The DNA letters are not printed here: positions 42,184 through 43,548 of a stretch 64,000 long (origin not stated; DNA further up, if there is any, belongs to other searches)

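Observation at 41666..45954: Rhs/WapA-like secreted giant with a glycoside-hydrolase-type C-terminal domain and a coupled secreted small protein: candidate cell-wall-targeting polymorphic toxin/immunity pair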

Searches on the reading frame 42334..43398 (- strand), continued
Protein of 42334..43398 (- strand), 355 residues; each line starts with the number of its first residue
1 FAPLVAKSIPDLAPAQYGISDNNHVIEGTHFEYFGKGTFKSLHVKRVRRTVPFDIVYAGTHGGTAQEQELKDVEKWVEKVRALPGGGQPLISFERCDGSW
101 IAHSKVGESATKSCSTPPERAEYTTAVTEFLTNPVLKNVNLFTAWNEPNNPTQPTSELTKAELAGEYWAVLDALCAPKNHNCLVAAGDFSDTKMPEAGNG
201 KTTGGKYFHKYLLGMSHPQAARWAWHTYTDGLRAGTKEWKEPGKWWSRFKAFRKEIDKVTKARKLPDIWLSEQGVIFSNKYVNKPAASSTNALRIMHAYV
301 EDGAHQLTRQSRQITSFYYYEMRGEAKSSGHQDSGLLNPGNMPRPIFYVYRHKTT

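Call 59: search_protein_families(library=pfam, proteins=[L008:11065-12222:+, L003:1458-2444:+, L013:5192-6262:+], max_evalue=0.1)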
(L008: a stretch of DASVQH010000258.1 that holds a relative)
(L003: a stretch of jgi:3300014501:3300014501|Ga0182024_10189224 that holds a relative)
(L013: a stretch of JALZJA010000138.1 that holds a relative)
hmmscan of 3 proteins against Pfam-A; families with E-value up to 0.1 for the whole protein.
L008:11065-12222:+ (386 aa): 0 families

L003:1458-2444:+ (329 aa): 0 families

L013:5192-6262:+ (357 aa): 0 families

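Call 76: search_solved_structures(query=A6, max_evalue=10)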
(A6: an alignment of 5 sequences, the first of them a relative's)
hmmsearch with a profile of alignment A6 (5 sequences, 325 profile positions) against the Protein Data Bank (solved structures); distinct sequences matched with E-value up to 10: 2.
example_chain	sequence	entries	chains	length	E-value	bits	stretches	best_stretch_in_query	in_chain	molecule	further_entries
37sl_A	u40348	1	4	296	0.33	13.4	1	101-180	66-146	Cone-shaped protein SC1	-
5nxk_A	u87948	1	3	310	1.7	11.1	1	20-56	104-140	Serine-rich secreted cell wall anchored (LPXTG-motif ) protein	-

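Call 88: search_protein_families(library=pfam, proteins=[L047:10852-11700:+, L023:10719-11393:+, L012:12331-14472:+, L020:4876-6228:+, L016:11540-12892:+, L017:5586-6878:+, L040:9818-11134:+, L041:10709-12508:+, L039:10782-12110:+, L028:3400-5805:+], max_evalue=0.001)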
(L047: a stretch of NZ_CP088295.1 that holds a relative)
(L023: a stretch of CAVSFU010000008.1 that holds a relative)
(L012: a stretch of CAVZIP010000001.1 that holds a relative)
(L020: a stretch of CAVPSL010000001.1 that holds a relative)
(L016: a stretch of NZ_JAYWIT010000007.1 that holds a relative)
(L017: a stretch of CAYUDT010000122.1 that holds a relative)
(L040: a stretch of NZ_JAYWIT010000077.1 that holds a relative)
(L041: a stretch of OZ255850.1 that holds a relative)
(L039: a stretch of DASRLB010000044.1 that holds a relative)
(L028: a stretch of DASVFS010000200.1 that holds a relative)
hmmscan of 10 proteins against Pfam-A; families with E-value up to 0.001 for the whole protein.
L047:10852-11700:+ (283 aa): 3 families
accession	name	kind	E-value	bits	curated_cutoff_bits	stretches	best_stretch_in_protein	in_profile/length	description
PF00106.31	adh_short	-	3.3e-39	134.8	26.6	1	19-203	1-189/195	short chain dehydrogenase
PF13561.12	adh_short_C2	-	4.1e-39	135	27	1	28-251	6-233/236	Enoyl-(Acyl carrier protein) reductase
PF08659.16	KR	-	0.00012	22.4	22.6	1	21-133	3-122/180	KR domain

L023:10719-11393:+ (225 aa): 1 family
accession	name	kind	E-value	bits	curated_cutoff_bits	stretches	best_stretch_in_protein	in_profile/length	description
PF13785.11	DUF4178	-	2.3e-29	102.7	25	1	82-213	1-135/136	Domain of unknown function (DUF4178)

L012:12331-14472:+ (714 aa): 1 family
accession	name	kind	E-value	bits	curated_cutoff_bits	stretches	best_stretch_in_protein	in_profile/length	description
PF00487.30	FA_desaturase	-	2.3e-12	47.7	29.7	1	458-682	6-231/253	Fatty acid desaturase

L020:4876-6228:+ (451 aa): 0 families

L016:11540-12892:+ (451 aa): 5 families
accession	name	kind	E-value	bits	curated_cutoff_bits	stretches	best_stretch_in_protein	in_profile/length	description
PF03721.20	UDPG_MGDP_dh_N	-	2.8e-36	125.3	27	1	31-207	3-181/187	UDP-glucose/GDP-mannose dehydrogenase family, NAD binding domain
PF03720.21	UDPG_MGDP_dh_C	-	2.6e-18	66.7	30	1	337-428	1-101/103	UDP-glucose/GDP-mannose dehydrogenase family, UDP binding domain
PF00984.24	UDPG_MGDP_dh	-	2.8e-10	40.6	25.4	1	227-311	2-92/94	UDP-glucose/GDP-mannose dehydrogenase family, central domain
PF03446.21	NAD_binding_2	-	1.3e-07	32.2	21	1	30-164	1-110/161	NAD binding domain of 6-phosphogluconate dehydrogenase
PF02826.25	2-Hacid_dh_C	-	0.00029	20.7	25.1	0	30-64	38-72/178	D-isomer specific 2-hydroxyacid dehydrogenase, NAD binding domain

L017:5586-6878:+ (431 aa): 2 families
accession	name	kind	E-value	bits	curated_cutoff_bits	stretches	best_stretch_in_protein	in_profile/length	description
PF00268.27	Ribonuc_red_sm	-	8.2e-16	58.6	33.6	1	24-229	12-211/281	Ribonucleotide reductase, small chain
PF02036.22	SCP2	-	2e-08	34.9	21.3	1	352-430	21-100/101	SCP-2 sterol transfer family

L040:9818-11134:+ (439 aa): 0 families

L041:10709-12508:+ (600 aa): 0 families

L039:10782-12110:+ (443 aa): 5 families
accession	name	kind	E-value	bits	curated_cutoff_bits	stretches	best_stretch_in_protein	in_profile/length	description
PF09699.15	Paired_CXXCH_1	-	1.2e-32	111.8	20.6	3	365-404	1-39/41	Doubled CXXCH motif (Paired_CXXCH_1)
PF14522.11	Cytochrome_C7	-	4.1e-15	55.8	24.8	1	262-309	2-54/67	Cytochrome c7 and related cytochrome c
PF13435.11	Cytochrome_C554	-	1.6e-09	39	20.8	0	248-280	47-84/84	Cytochrome c554 and c-prime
PF14537.11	Cytochrom_c3_2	-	1.7e-09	38.5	25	1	268-354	2-78/79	Cytochrome c3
PF22678.1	Cytochrom_c_NrfB-like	-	1.3e-07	32.5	27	0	217-289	1-75/89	Cytochrome c-type protein NrfB-like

L028:3400-5805:+ (802 aa): 0 families

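Call 101: search_protein_families(library=pfam, proteins=[L032:904-4338:+, L008:5255-11131:+, L013:1911-5237:+, L004:6911-11209:+, L009:8300-11158:+, L007:8576-11143:+], max_evalue=0.001)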
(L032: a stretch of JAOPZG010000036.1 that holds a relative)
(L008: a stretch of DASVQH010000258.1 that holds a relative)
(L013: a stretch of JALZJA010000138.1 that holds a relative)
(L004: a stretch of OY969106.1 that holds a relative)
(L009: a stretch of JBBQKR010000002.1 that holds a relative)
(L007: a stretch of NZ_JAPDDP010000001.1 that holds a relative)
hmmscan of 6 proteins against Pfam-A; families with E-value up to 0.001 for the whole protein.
L032:904-4338:+ (1145 aa): 1 family
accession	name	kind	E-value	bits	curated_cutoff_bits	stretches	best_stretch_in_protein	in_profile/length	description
PF13750.12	Big_3_3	-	0.00016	21.8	27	1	580-650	8-79/157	Bacterial Ig-like domain (group 3)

L008:5255-11131:+ (1959 aa): 1 family
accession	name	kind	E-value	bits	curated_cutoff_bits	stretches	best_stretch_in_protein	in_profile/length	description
PF19077.6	Big_13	-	2.7e-10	41.1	27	1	741-775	68-102/102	Bacterial Ig-like domain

L013:1911-5237:+ (1109 aa): 0 families

L004:6911-11209:+ (1433 aa): 3 families
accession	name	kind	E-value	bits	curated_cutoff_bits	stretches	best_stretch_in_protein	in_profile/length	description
PF20148.4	DUF6531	-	9.8e-15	55.1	24.1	2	359-431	3-74/74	Domain of unknown function (DUF6531)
PF05593.20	RHS_repeat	-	4.2e-13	49.8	22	1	872-908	1-37/38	RHS Repeat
PF24517.2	CBM96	-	7.2e-06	26.4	26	0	172-237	30-94/164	Carbohydrate-binding module family 96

L009:8300-11158:+ (953 aa): 3 families
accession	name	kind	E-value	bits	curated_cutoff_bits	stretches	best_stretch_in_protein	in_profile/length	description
PF24517.2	CBM96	-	6.1e-11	42.9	26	1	50-144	8-103/164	Carbohydrate-binding module family 96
PF06848.17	Disaggr_repeat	-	3.6e-07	30.5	33.9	1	68-154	17-102/179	Disaggregatase related repeat domain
PF07676.18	PD40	-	0.00017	21.9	20.9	0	371-396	15-38/38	WD40-like Beta Propeller Repeat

L007:8576-11143:+ (856 aa): 0 families
